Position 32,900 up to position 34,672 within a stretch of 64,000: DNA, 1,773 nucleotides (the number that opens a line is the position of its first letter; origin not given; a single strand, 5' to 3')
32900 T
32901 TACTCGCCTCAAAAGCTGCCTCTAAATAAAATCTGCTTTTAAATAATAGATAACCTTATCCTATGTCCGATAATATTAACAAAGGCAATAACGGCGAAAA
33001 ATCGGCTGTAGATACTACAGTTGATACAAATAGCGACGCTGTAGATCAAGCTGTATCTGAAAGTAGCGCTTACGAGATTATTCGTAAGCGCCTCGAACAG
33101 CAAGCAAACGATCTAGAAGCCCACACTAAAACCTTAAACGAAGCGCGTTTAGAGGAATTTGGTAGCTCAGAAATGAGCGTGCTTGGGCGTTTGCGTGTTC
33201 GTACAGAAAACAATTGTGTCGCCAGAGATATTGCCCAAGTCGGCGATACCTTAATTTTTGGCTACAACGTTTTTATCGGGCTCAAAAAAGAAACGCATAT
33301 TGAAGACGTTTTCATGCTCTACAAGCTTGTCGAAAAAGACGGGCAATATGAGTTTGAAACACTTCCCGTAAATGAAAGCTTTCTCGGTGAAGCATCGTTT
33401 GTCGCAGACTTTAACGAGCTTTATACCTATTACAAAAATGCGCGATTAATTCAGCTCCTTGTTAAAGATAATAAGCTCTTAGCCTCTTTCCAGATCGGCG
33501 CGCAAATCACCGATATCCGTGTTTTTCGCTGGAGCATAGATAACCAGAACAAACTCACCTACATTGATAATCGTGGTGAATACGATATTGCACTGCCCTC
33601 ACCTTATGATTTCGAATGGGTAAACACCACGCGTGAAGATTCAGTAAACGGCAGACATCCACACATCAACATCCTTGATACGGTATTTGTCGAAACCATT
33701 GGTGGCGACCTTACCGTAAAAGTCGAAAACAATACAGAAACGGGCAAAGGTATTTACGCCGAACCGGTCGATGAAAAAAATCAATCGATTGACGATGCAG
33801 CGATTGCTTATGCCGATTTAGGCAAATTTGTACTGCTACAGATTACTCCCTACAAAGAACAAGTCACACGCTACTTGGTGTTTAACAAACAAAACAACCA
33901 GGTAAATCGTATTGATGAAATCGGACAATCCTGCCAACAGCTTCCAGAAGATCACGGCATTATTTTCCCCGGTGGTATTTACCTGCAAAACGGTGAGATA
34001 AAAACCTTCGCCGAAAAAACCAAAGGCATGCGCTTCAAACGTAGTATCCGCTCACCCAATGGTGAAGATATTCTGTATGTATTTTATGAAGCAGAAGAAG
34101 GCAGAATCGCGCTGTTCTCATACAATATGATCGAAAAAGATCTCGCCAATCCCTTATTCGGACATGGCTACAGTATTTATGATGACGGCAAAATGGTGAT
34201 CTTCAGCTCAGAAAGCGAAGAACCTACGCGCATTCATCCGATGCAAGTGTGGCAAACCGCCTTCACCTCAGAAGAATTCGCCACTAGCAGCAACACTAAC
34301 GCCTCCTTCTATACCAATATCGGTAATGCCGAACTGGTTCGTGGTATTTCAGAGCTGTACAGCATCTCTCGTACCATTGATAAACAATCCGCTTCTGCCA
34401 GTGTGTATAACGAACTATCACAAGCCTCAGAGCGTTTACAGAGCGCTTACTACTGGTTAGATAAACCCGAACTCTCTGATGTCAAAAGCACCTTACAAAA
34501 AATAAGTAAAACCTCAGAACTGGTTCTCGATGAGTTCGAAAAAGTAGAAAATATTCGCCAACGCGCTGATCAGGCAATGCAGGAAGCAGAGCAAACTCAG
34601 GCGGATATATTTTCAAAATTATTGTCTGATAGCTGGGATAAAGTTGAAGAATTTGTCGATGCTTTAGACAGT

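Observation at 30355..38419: yqiJ (NfeD-like) - flotillin (SPFH) operon extended by a giant 1818-aa coiled-coil MoxR/AAA_5-type ATPase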

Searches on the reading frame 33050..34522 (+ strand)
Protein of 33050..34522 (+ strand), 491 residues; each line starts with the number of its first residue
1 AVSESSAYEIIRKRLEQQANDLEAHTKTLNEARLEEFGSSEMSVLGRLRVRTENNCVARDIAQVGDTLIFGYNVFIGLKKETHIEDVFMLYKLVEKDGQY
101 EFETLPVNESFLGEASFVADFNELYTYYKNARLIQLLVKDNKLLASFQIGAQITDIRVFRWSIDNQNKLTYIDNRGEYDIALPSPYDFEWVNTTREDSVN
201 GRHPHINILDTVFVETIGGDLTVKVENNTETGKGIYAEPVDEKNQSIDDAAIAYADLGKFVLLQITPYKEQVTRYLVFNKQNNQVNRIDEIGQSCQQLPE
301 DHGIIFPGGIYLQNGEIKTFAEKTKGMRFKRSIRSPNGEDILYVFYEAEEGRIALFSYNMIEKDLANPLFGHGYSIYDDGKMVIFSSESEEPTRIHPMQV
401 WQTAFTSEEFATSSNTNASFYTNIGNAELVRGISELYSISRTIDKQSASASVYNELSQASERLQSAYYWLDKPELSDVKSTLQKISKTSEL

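Call 57: predict_structure(alignment_id=A4)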
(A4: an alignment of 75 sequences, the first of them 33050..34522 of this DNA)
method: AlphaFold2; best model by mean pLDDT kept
length: 491 residues; sequences in the alignment: 75
mean_pLDDT: 86.0   pTM: 0.82
mean pLDDT of the five models: 86.0, 85.9, 83.6, 81.5, 78.7
residues with pLDDT >= 90: 198; 70-90: 260; 50-70: 31; < 50: 2
segments of 3 or more residues with pLDDT < 50: none
pLDDT, mean of each block of 10 residues (from residue 1): 65 91 95 81 86 83 93 75 90 90 92 96 90 92 94 92 95 92 72 89 89 88 86 86 85 88 91 88 81 76 77 76 79 86 89 89 85 90 79 83 86 70 87 91 75 86 91 92 93 86
secondary structure, 60 per line:
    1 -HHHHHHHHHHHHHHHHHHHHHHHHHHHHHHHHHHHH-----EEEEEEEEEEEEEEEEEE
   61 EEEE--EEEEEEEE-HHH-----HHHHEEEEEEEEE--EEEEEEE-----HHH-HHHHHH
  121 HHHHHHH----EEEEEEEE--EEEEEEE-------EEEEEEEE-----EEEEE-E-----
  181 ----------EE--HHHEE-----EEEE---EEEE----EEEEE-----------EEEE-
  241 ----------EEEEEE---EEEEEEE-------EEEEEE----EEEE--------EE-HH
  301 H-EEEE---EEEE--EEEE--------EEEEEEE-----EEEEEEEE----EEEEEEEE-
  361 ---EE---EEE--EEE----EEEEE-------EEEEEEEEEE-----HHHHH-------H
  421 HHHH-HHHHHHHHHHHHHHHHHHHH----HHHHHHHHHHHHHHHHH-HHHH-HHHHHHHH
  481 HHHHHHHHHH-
elements in order: H2-37 E43-64 E67-74 H84-87 E88-96 E99-105 H115-127 E132-139 E142-148 E156-163 E169-173 E205-208 E212-215 E220-224 E236-239 E251-256 E260-266 E274-279 E284-287 E303-306 E310-313 E316-319 E328-334 E340-347 E352-359 E369-371 E374-376 E381-385 E393-402 H408-412 H420-424 H426-445 H450-466 H468-471 H473-490
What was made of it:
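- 33110..34453 (+): Gene 3, aa 50-497: beta-propeller domain (DUF3686), preceded by an N-terminal helix (aa ~31-66). AlphaFold2 pLDDT 86, pTM 0.82, all-beta blades (call 57).
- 34430..35572 (+): Gene 3, aa ~490-870: coiled-coil-like helical region including DUF7902 (aa 619-701). Helices at aa 455-519 in the model (call 57).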

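Call 60: fold_search(model_id=the predicted structure, library=pdb)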
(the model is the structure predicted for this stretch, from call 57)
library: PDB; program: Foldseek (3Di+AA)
matches with E <= 10: 1149; with E <= 0.001: 212
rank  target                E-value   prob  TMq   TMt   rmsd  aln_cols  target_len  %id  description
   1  9a40_B                6.2e-08  1.00  0.27  0.34  17.6       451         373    8  model of Cullin4 (released 2024-09-18)
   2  4h5i_A                1.3e-07  1.00  0.25  0.34  14.6       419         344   10  Crystal Structure of the Guanine Nucleotide Exchange Factor Sec12 (P1 form) (released 2012-11-07)
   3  4h5j_A                2.1e-07  1.00  0.25  0.33  14.6       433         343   10  Crystal Structure of the Guanine Nucleotide Exchange Factor Sec12 (P64 form) (released 2012-11-07)
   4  4h5i_B                6.0e-07  1.00  0.26  0.34  14.9       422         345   10  Crystal Structure of the Guanine Nucleotide Exchange Factor Sec12 (P1 form) (released 2012-11-07)
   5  4h5j_B                7.4e-07  1.00  0.25  0.33  15.5       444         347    8  Crystal Structure of the Guanine Nucleotide Exchange Factor Sec12 (P64 form) (released 2012-11-07)
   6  3h6j                  1.6e-06  1.00  0.26  0.28  15.7       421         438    8  Crystal structure of a putative neuraminidase from Pseudomonas aeruginosa (released 2009-05-12)
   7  2ovr_B                2.4e-06  1.00  0.26  0.28  17.0       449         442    8  Structure of the Skp1-Fbw7-CyclinEdegN complex (released 2007-04-24)
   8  6zx9_B                2.8e-06  1.00  0.26  0.36  15.4       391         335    9  Crystal structure of SIV Vpr,fused to T4 lysozyme, isolated from moustached monkey, bound to human DDB1 and human DCAF (released 2021-07-21)
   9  2ovq_B                2.8e-06  1.00  0.27  0.29  16.7       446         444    8  Structure of the Skp1-Fbw7-CyclinEdegC complex (released 2007-04-24)
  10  2w38                  2.8e-06  1.00  0.26  0.28  15.9       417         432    8  Crystal structure of the pseudaminidase from Pseudomonas aeruginosa (released 2008-12-23)
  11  7t1y_B                3.1e-06  1.00  0.24  0.26  17.6       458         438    8  Structure of the Fbw7-Skp1-MycCdegron complex (released 2022-02-16)
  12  7t1z_B                4.6e-06  1.00  0.25  0.27  17.3       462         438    8  Structure of the Fbw7-Skp1-MycNdegron complex (released 2022-02-16)
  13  7ne5                  6.9e-06  1.00  0.17  0.13  26.2       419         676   10  catalytically non active S532A mutant of oligopeptidase B from S. proteomaculans with modified hinge region (released 2021-03-31)
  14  7b9v_w                8.4e-06  0.98  0.13  0.14  19.9       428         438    8  Yeast C complex spliceosome at 2.8 Angstrom resolution with Prp18/Slu7 bound (released 2021-03-10)
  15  9ubw_E                1.0e-05  1.00  0.23  0.13  18.3       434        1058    8  The atomic coordinates of the mouse CatSper dimer (released 2025-12-31)
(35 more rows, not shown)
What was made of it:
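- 33110..34453 (+): Foldseek against PDB: WD40, Sec12, Kelch and sialidase propellers, E 6e-8 to 1e-5 (call 60).
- Checked: AlphaFold2 models it as a beta-propeller (pLDDT 86, calls 57, 60).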

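Call 66: search_protein_representatives(protein=window:33050-34522:+)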
Query: 491 residues. Proteins with E-value up to 0.001 (for the whole library): 724; up to 1e-10: 539; up to 1e-30: 249. The best 150 are listed.
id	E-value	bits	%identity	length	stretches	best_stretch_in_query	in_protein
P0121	1.2e-193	660.5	61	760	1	1-491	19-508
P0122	5.7e-181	618.8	57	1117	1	1-490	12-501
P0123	6.0e-178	608.8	64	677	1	1-412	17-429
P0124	6.8e-177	605.3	55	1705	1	1-491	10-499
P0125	1.9e-173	594.0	55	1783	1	3-489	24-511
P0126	1.8e-172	590.8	54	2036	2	100-491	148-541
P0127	1.9e-171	587.4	54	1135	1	4-491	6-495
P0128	7.7e-171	585.4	56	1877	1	4-491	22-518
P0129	1.0e-169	581.7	55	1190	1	2-488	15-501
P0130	5.4e-165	566.1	51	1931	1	4-491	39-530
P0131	1.8e-164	564.4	52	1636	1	1-491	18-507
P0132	3.5e-163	560.2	51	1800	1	4-491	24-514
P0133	2.4e-162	557.4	51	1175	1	5-491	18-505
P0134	4.8e-162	556.4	54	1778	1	2-481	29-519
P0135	1.1e-161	555.3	51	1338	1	6-489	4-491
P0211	3.1e-99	349.4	36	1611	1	1-490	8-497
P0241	1.2e-78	281.5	31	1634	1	5-489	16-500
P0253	4.9e-71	256.4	30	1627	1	4-479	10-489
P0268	8.3e-65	235.9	32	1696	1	5-473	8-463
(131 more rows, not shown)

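Call 81: find_encoding_contigs(protein=P0241, flank=8000, max_places=1)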
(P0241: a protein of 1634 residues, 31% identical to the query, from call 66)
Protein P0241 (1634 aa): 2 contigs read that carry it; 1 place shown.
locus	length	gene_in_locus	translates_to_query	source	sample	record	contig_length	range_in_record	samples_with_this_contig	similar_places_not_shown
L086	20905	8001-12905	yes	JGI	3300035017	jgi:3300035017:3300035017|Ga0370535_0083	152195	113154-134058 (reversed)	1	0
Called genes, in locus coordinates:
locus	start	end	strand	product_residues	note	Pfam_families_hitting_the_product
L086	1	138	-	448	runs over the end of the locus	PF01595:CNNM, PF00571:CBS (weak), PF03471:CorC_HlyC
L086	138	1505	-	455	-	PF01595:CNNM, PF00571:CBS, PF03471:CorC_HlyC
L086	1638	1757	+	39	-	PF00255:GSHPx (weak)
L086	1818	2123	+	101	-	PF00255:GSHPx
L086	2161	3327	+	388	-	PF04107:GCS2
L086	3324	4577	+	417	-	PF01546:Peptidase_M20, PF07687:M20_dimer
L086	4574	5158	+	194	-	PF04752:ChaC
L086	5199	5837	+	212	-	-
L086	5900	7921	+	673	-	PF01145:Band_7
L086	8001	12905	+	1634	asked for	PF12458:DUF3686, PF25472:DUF7902, PF13401:AAA_22 (faint)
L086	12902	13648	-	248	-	PF04012:PspA_IM30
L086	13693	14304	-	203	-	PF01121:CoaE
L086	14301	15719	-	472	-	-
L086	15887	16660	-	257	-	PF02353:CMAS, PF13489:Methyltransf_23, PF13847:Methyltransf_31, PF08241:Methyltransf_11, PF08242:Methyltransf_12, PF13649:Methyltransf_25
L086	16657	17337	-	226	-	PF01243:PNPOx_N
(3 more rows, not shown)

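Call 82: find_encoding_contigs(protein=P0211, flank=8000, max_places=1)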
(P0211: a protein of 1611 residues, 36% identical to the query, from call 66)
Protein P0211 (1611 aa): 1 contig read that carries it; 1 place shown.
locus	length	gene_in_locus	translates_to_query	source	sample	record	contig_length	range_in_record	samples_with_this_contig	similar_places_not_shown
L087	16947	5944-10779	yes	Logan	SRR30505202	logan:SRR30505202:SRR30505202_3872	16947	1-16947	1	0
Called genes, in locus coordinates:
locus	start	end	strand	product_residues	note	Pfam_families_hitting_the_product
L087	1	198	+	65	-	?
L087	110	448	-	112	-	-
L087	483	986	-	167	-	-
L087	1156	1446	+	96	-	PF24043:DUF7352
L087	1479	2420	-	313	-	PF23441:SDR, PF00106:adh_short, PF08659:KR, PF13561:adh_short_C2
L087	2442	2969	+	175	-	-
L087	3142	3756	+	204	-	-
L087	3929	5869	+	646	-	-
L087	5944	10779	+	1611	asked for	PF12458:DUF3686, PF00004:AAA (faint), PF25472:DUF7902, PF07728:AAA_5 (weak)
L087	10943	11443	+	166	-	-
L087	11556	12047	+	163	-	-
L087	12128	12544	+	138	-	-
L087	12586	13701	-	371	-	PF05816:TelA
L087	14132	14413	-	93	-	-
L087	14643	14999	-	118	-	-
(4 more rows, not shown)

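Call 83: find_encoding_contigs(protein=P0253, flank=8000, max_places=1)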
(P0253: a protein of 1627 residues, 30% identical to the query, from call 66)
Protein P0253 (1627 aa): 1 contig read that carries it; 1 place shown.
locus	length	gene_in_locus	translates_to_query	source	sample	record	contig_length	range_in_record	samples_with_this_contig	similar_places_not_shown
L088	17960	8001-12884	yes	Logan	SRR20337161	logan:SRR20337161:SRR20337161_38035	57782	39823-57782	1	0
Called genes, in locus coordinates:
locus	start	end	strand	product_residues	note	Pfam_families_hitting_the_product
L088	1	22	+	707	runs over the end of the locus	PF01841:Transglut_core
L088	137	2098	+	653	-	PF06480:FtsH_ext, PF00004:AAA, PF17862:AAA_lid_3, PF01434:Peptidase_M41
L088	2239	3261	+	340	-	-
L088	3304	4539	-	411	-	PF01743:PolyA_pol, PF12627:PolyA_pol_RNAbd (weak)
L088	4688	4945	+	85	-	-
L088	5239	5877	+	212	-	-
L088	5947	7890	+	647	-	-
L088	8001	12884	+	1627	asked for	PF12458:DUF3686, PF25472:DUF7902, PF13401:AAA_22 (faint), PF00004:AAA (weak)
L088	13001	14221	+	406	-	PF05816:TelA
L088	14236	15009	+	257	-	-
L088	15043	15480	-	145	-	-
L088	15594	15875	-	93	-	-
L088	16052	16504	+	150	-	-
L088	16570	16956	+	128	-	-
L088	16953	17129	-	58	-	-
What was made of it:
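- TelA or PspA lie next to distant members (calls 81-83).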

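Call 84: find_encoding_contigs(protein=P0268, flank=8000, max_places=1)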
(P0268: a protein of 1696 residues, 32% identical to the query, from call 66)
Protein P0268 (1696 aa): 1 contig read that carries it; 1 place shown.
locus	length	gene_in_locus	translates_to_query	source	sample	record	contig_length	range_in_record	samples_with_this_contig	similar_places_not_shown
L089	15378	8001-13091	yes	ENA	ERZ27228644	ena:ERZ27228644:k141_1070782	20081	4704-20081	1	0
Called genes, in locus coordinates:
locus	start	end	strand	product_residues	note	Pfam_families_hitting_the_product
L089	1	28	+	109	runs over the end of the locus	-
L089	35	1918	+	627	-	-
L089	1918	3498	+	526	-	PF02463:SMC_N (faint), PF00005:ABC_tran, PF13304:AAA_21 (faint), PF13401:AAA_22 (weak), PF01061:ABC2_membrane, PF12698:ABC2_membrane_3 (weak)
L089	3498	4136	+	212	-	-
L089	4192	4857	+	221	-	PF01694:Rhomboid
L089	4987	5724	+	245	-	-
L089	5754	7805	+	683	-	-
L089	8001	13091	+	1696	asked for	PF12458:DUF3686, PF25472:DUF7902, PF05496:RuvB_N (faint), PF00004:AAA, PF07728:AAA_5 (faint)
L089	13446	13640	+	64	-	-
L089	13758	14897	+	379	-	-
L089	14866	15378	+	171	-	?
